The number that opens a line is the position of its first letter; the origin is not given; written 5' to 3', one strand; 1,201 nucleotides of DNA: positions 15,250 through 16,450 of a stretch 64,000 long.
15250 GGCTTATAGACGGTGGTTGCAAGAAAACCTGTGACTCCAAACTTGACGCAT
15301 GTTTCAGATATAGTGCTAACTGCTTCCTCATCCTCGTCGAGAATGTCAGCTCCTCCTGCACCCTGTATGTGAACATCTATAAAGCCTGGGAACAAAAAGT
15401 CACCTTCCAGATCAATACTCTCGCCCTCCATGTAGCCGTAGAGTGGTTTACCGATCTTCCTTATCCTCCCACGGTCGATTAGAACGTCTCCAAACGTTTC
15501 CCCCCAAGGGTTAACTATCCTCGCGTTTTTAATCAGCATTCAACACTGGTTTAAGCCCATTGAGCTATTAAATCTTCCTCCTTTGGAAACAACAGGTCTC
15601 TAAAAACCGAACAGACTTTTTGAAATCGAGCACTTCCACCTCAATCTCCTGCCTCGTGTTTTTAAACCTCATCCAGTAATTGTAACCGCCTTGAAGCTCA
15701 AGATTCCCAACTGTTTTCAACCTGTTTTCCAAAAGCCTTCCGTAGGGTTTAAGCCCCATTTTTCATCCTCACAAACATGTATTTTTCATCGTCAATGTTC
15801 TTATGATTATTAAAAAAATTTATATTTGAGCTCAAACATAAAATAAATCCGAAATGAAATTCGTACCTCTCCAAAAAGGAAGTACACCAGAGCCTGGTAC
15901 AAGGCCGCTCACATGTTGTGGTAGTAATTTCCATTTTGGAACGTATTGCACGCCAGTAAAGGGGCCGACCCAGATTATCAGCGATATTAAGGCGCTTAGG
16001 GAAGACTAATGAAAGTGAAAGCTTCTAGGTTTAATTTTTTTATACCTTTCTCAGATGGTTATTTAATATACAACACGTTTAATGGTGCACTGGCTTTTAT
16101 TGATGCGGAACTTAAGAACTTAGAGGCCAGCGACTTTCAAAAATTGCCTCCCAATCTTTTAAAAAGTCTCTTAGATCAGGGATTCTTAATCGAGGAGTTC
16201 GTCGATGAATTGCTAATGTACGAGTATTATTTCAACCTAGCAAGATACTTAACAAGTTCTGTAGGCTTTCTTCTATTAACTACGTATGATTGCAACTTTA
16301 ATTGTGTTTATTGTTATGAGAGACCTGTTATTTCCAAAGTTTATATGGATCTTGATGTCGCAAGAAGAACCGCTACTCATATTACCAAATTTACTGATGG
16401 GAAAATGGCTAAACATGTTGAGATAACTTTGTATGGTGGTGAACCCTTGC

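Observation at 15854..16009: Unannotated 51-codon ORF translationally coupled (TAATG) to the radical SAM/SPASM gene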

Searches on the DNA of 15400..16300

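Call 78: search_rna_families(source=window, start=15400, end=16300, threshold=evalue, max_evalue=1)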
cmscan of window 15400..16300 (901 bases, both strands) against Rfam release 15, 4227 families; matches with E-value up to 1: 0.
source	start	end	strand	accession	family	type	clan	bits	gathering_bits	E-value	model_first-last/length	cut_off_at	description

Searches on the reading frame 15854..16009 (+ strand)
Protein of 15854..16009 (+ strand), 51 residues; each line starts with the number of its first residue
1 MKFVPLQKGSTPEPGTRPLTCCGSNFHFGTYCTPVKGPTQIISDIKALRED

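Call 3: search_protein_families(library=pfam, proteins=[window:15854-16009:+], max_evalue=0.01)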
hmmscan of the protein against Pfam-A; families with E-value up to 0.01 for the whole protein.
window:15854-16009:+ (51 aa): 0 families

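Call 4: search_protein_families(library=ncbifam, proteins=[window:15854-16009:+], max_evalue=0.01)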
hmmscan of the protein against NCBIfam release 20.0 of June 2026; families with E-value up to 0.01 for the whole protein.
window:15854-16009:+ (51 aa): 0 families

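Call 5: find_homologous_proteins(query=window:15854-16006:+, max_evalue=10)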
Query window:15854-16006:+: no candidate shares three 5-residue words with the query. No homologue found.

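Call 33: search_protein_families(library=ncbifam, proteins=[window:15854-16006:+], max_evalue=10)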
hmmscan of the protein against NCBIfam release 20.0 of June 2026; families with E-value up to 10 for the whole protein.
seq(51 aa): 0 families

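Call 52: find_homologous_proteins(query=A3, max_evalue=10)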
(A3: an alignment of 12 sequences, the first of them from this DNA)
Query A3 (12 sequences) (51 aa, profile of the alignment): 2 proteins with E <= 10 among 27 candidates.
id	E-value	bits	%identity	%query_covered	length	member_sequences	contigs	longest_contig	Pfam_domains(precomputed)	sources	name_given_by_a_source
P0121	1.1e-10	59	54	25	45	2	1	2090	-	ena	-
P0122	4.0e-5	41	64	22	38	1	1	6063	-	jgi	-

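Call 57: find_encoding_contigs(protein=P0122, flank=4000, max_places=2)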
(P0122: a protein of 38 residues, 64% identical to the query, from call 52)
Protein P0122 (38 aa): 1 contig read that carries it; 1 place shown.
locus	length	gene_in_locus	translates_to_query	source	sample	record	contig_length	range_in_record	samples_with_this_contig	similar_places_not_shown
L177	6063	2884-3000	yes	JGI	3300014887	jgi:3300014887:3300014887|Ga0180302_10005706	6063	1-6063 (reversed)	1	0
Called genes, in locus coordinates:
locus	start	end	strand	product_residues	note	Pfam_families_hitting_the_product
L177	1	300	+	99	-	?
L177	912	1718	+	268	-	-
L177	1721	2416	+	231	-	-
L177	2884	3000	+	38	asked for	-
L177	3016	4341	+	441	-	PF13353:Fer4_12, PF04055:Radical_SAM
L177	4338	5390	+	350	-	PF13175:AAA_15 (faint), PF00005:ABC_tran, PF02463:SMC_N (faint), PF13304:AAA_21 (weak), PF13732:DrrA1-3_C (weak)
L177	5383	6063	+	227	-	?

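Call 65: search_protein_representatives(protein=window:15854-16006:+)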
Query: 51 residues. Proteins with E-value up to 0.001 (for the whole library): 1; up to 1e-10: 0; up to 1e-30: 0. The best 1 are listed.
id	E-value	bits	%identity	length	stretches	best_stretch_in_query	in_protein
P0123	1.2e-04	37.9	30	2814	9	3-51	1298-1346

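Call 79: search_protein_families(library=pfam, proteins=[window:15854-16006:+], max_evalue=10)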
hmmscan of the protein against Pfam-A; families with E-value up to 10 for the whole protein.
seq(51 aa): 0 families
